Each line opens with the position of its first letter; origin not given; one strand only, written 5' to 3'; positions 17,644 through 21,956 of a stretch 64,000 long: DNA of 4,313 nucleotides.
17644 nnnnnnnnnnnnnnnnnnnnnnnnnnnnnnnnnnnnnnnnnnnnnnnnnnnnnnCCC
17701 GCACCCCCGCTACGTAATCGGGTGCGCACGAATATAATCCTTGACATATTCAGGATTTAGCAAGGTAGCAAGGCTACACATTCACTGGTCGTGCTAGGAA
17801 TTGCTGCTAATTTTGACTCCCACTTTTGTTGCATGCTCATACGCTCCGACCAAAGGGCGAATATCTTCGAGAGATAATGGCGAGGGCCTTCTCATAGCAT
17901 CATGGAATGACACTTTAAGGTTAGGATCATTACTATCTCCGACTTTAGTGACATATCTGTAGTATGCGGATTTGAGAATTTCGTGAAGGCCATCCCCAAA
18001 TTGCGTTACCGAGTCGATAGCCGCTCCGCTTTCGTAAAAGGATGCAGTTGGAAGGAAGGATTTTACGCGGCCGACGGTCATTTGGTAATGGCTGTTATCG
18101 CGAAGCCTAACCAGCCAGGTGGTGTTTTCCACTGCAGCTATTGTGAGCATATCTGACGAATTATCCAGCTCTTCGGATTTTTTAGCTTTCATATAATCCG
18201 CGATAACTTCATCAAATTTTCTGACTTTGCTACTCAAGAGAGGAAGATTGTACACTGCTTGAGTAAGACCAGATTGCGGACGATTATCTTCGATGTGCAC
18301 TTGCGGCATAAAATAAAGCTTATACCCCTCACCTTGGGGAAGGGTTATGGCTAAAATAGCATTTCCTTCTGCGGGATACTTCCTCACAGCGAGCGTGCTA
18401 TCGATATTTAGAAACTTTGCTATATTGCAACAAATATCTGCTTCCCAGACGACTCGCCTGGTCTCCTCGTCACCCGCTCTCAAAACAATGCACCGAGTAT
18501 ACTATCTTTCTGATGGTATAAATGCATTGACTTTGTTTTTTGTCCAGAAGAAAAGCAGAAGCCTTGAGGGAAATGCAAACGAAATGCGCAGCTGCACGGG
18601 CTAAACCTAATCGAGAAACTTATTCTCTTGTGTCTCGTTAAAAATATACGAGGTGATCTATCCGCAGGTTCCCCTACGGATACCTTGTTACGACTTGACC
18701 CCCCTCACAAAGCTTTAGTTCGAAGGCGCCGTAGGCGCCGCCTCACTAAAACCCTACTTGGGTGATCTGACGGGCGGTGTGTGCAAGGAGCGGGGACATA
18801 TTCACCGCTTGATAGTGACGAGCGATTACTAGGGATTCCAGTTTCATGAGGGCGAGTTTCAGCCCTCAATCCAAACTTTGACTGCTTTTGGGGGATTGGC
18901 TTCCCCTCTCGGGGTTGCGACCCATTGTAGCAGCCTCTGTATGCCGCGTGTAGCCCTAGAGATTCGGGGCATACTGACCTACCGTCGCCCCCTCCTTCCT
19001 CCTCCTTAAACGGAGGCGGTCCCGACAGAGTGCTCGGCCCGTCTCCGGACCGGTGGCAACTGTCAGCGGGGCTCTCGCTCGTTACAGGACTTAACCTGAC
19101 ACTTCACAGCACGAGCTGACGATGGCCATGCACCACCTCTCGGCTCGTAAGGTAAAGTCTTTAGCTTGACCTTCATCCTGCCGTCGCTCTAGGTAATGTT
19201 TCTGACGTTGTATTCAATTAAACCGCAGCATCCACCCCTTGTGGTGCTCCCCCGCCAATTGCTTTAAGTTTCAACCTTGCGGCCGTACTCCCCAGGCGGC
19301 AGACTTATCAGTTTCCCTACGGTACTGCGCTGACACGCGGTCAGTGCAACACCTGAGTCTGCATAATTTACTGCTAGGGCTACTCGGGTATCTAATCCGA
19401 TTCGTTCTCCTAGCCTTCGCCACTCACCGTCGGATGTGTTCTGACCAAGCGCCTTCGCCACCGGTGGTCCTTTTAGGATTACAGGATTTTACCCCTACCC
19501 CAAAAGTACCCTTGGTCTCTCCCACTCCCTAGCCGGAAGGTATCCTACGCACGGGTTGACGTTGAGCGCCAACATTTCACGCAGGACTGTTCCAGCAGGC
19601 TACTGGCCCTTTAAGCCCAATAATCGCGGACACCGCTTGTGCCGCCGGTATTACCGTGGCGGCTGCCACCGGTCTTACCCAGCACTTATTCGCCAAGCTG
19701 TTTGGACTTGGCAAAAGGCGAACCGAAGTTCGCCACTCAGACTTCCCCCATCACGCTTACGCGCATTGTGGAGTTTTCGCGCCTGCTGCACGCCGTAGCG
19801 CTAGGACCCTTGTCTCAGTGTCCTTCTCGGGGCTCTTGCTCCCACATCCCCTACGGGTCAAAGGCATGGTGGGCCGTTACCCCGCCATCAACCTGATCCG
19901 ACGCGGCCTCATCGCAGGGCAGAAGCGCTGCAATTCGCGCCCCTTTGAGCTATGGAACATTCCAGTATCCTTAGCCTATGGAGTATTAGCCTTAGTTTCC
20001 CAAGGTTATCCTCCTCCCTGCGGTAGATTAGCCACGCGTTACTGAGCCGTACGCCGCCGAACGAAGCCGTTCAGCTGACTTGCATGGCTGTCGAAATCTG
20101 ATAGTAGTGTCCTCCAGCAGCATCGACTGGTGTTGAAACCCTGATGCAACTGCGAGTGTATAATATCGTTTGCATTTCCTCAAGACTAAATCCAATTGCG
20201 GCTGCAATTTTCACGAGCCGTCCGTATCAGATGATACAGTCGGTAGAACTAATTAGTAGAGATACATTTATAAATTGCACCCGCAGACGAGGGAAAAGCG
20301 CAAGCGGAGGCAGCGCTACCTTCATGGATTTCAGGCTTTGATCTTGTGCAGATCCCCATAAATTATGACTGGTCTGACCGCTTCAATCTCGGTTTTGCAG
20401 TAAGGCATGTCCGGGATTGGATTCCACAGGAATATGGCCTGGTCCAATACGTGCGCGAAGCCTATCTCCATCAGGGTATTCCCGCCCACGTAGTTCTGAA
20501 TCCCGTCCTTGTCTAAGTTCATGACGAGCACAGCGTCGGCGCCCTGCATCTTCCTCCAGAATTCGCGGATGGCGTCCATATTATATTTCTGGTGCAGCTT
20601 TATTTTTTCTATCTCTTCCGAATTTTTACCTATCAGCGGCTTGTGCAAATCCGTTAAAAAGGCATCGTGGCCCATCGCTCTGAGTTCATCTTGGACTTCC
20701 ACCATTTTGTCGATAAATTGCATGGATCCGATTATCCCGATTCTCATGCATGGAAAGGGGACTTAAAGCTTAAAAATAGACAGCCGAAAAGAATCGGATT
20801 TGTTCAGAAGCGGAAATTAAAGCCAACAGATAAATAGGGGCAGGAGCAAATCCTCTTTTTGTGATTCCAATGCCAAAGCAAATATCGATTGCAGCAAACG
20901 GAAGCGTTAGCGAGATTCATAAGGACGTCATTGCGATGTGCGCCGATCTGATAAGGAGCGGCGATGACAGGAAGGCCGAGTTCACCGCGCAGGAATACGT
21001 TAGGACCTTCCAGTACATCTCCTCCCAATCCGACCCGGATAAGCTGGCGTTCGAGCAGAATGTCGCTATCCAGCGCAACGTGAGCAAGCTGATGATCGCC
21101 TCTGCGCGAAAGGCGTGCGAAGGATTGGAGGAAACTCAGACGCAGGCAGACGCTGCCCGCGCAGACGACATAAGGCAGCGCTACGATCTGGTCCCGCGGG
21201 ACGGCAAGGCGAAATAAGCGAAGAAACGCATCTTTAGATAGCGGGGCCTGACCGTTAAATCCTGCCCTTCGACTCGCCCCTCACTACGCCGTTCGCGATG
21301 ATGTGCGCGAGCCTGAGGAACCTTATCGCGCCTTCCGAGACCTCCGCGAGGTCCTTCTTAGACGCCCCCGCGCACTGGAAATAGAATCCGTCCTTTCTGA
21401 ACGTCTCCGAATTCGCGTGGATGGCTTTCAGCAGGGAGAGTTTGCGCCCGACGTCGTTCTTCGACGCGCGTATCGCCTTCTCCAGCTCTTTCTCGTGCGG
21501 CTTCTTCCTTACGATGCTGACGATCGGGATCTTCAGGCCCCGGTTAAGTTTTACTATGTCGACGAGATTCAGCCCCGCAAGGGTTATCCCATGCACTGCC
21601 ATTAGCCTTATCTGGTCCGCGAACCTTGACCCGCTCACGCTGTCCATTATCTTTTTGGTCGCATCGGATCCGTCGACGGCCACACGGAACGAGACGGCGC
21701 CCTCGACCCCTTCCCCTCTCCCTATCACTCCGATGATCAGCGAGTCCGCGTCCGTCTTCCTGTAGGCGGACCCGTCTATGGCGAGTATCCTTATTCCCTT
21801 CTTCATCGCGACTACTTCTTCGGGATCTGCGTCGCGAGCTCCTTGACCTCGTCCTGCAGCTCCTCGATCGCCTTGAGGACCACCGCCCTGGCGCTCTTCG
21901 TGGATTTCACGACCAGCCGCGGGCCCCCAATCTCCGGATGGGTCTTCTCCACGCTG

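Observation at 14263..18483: Low-GC two-gene island beside the 16S gene: a 229-aa orphan plus a 1,144-aa protein made of about nine tandem winged-helix modules and an unrecognisable C-terminal domain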

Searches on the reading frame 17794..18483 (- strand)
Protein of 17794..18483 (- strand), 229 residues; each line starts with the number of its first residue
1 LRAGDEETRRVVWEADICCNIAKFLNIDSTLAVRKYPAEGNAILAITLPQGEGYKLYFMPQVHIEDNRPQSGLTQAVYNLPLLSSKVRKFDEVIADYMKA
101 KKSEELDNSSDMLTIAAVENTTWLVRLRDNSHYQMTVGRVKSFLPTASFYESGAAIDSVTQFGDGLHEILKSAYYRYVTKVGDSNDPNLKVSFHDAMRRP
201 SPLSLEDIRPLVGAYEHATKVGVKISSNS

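Call 7: search_protein_families(library=pfam, proteins=[window:17794-18483:-], max_evalue=1)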
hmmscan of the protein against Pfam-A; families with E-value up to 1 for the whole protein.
window:17794-18483:- (229 aa): 0 families

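Call 8: search_protein_families(library=ncbifam, proteins=[window:17794-18483:-], max_evalue=1)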
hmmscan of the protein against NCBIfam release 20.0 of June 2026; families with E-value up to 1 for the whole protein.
window:17794-18483:- (229 aa): 0 families

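Call 23: search_protein_families(library=phrogs, proteins=[window:17794-18483:-], max_evalue=0.1)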
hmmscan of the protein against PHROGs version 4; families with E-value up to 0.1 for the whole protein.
window:17794-18483:- (229 aa): 0 families

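Call 24: search_protein_families(library=padloc, proteins=[window:17794-18483:-], max_evalue=0.1)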
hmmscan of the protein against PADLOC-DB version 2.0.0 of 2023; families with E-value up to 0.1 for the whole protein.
window:17794-18483:- (229 aa): 0 families

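Call 78: find_homologous_proteins(query=A6, max_evalue=0.01)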
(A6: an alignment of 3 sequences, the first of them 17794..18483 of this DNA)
Query A6 (3 sequences) (229 aa, profile of the alignment): 4 proteins with E <= 0.01 among 3231 candidates.
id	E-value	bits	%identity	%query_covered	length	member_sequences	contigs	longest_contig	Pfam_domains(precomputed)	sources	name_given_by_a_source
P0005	1.6e-130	451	100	100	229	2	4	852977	-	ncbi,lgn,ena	-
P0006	1.0e-127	442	74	100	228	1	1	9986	-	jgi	jgi:hypothetical protein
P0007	1.2e-80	288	37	79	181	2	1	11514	-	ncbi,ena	-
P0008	2.3e-75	271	37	81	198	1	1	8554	-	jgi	jgi:hypothetical protein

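Call 79: find_encoding_contigs(protein=P0005, flank=3000, max_places=4)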
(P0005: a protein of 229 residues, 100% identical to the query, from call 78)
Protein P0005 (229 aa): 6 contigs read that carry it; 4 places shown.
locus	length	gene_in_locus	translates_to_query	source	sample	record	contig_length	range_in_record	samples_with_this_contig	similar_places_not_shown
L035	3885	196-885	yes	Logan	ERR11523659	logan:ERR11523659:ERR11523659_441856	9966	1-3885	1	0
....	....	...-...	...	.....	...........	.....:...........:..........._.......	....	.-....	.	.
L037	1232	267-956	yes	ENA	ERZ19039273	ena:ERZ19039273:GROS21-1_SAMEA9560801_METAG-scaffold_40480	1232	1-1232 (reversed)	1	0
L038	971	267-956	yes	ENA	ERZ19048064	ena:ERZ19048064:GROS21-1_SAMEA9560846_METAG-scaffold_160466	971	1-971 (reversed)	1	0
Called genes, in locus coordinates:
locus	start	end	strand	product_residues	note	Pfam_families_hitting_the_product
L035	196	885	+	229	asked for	-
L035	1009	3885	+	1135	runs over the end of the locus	PF01047:MarR (faint), PF01325:Fe_dep_repress (faint), PF01978:TrmB (faint), PF09339:HTH_IclR (faint), PF12802:MarR_2 (faint), PF13545:HTH_Crp_2 (faint), PF14947:HTH_45 (faint), PF25213:HVO_A0261_N (faint)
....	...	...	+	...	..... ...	-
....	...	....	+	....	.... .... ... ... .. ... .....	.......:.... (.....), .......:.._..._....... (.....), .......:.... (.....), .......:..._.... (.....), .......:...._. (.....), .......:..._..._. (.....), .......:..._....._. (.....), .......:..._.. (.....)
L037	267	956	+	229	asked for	-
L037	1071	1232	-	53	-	?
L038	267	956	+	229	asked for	-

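Call 80: find_encoding_contigs(protein=P0008, flank=10000)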
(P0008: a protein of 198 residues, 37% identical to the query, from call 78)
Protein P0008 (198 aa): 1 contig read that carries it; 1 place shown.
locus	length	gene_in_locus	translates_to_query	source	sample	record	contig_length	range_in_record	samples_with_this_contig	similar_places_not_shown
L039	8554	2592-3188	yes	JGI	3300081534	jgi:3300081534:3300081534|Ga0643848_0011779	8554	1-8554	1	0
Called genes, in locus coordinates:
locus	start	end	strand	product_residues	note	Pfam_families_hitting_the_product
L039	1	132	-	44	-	?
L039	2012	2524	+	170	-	-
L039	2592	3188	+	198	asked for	-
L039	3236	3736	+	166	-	-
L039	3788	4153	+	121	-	PF22752:DUF488-N3i, PF04343:DUF488, PF22751:DUF488-N3a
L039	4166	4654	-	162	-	-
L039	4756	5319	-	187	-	PF01015:Ribosomal_S3Ae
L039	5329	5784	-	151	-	PF08069:Ribosomal_S13_N, PF00312:Ribosomal_S15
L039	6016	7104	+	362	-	PF08271:Zn_Ribbon_TF, PF00382:TFIIB, PF04545:Sigma70_r4 (faint), PF00382:TFIIB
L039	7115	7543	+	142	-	-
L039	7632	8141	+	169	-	PF09821:AAA_assoc_C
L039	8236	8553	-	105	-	?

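Call 127: search_protein_families(library=pfam, proteins=[L039:2012-2524:+, window:17794-18483:-, L039:2592-3188:+], max_evalue=10)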
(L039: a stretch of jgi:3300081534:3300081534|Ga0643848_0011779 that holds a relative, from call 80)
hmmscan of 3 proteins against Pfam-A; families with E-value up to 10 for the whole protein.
L039:2012-2524:+ (170 aa): 0 families

window:17794-18483:- (229 aa): 0 families

L039:2592-3188:+ (198 aa): 0 families

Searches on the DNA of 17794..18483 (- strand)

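Call 91: search_rna_families(sources=[L039], threshold=gathering)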
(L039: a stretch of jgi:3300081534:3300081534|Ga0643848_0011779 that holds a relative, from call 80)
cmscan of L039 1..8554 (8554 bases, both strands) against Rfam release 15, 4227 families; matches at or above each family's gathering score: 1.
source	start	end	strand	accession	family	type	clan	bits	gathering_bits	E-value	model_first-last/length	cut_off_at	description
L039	331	1818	+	RF01959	SSU_rRNA_archaea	Gene; rRNA;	CL00111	1404.5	50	0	1-1478/1478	no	Archaeal small subunit ribosomal RNA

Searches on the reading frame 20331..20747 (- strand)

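Call 11: search_protein_families(library=pfam, proteins=[window:20331-20747:-], max_evalue=0.01)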
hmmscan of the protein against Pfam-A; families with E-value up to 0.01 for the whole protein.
window:20331-20747:- (138 aa): 0 families

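Call 23: search_protein_families(library=phrogs, proteins=[window:20331-20747:-], max_evalue=0.1)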
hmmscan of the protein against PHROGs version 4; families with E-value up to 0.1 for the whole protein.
window:20331-20747:- (138 aa): 1 family
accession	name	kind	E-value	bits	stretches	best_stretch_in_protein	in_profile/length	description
phrog_31308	-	unknown function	0.0096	16.7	1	19-98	100-175/213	-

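Call 24: search_protein_families(library=padloc, proteins=[window:20331-20747:-], max_evalue=0.1)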
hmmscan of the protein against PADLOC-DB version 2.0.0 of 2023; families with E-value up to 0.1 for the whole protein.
window:20331-20747:- (138 aa): 0 families

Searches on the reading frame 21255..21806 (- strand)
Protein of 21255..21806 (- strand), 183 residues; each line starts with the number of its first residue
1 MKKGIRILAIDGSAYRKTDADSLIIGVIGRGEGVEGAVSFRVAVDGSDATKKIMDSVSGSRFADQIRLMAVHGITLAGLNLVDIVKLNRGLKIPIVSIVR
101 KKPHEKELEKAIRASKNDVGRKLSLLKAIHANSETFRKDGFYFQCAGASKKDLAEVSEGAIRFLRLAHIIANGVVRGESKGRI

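Call 11: search_protein_families(library=pfam, proteins=[window:21255-21806:-], max_evalue=0.01)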
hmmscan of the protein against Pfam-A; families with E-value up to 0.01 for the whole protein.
window:21255-21806:- (183 aa): 1 family
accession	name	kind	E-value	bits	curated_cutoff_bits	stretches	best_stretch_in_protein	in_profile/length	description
PF01949.23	Endo_dU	-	3.6e-34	118.2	32.7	1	3-174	1-181/182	Endonuclease dU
